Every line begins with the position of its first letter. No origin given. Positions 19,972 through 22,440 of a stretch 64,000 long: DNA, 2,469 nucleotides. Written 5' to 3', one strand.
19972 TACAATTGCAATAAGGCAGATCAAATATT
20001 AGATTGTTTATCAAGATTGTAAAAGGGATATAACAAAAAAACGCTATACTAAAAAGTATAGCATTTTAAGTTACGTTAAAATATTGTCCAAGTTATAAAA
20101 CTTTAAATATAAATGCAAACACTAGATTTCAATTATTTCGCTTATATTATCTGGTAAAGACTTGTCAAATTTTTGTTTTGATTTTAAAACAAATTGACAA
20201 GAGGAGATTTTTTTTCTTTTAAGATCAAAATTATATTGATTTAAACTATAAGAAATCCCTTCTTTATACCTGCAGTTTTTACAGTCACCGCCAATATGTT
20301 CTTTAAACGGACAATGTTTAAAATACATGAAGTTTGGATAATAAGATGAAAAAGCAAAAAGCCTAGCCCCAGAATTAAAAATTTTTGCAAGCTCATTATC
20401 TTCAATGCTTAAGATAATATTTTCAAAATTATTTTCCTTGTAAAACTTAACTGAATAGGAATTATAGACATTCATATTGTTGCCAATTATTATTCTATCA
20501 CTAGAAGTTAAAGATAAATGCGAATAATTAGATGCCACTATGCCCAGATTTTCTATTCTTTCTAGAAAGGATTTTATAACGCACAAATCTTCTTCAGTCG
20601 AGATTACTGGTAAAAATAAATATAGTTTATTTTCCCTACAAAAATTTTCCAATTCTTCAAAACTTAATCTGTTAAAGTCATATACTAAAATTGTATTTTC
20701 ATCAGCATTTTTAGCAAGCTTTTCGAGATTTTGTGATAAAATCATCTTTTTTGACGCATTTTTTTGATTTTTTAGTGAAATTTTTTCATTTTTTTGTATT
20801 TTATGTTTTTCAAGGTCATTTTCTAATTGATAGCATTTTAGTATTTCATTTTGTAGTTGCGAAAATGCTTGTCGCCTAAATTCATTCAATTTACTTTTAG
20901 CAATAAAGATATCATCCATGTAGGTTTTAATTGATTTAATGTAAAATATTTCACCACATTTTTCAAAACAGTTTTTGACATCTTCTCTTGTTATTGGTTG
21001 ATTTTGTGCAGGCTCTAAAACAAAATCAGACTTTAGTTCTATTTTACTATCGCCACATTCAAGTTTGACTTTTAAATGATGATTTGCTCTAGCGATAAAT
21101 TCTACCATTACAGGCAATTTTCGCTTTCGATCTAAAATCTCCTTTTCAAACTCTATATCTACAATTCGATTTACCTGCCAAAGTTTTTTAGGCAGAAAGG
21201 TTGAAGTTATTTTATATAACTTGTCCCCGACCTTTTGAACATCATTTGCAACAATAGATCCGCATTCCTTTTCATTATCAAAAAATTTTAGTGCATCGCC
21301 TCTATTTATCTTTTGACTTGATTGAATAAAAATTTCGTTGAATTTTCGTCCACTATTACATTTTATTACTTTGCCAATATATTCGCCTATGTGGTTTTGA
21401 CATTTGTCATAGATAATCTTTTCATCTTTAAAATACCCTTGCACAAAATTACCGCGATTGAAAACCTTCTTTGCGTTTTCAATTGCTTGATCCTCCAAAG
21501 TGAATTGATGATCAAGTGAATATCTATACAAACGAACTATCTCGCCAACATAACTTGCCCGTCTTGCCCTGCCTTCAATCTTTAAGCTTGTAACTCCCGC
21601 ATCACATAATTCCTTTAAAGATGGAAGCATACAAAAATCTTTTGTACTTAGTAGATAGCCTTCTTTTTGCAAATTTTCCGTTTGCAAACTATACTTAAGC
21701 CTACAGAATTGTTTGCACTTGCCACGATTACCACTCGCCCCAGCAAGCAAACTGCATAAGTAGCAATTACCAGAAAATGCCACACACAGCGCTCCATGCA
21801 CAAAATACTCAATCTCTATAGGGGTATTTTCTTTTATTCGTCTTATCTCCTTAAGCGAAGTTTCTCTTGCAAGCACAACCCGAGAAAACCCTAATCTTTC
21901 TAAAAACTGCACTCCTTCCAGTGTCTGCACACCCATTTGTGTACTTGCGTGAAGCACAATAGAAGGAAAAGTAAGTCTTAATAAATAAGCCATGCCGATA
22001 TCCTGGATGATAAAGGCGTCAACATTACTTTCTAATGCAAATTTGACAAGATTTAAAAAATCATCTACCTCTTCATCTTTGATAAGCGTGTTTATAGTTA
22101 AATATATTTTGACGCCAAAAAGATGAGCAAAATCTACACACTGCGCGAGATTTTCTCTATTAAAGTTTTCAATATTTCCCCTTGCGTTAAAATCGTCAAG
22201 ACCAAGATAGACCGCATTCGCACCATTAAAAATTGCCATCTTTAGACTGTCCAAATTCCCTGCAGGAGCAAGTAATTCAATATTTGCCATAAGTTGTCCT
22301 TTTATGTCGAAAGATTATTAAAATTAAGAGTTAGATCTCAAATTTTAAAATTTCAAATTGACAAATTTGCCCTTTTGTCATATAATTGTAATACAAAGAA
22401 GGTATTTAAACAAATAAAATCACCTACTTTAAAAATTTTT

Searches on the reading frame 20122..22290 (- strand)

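Call 6: search_protein_families(library=pfam, proteins=[window:20122-22290:-], max_evalue=0.001)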
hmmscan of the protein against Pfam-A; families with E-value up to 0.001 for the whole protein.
window:20122-22290:- (722 aa): 2 families
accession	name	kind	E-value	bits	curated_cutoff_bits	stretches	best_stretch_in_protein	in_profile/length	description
PF01136.24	Peptidase_U32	-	1.5e-73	247.4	22.4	1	77-289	3-229/233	Peptidase family U32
PF12392.13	DUF3656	-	1.1e-17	65.1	22.1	1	378-483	6-108/109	Collagenase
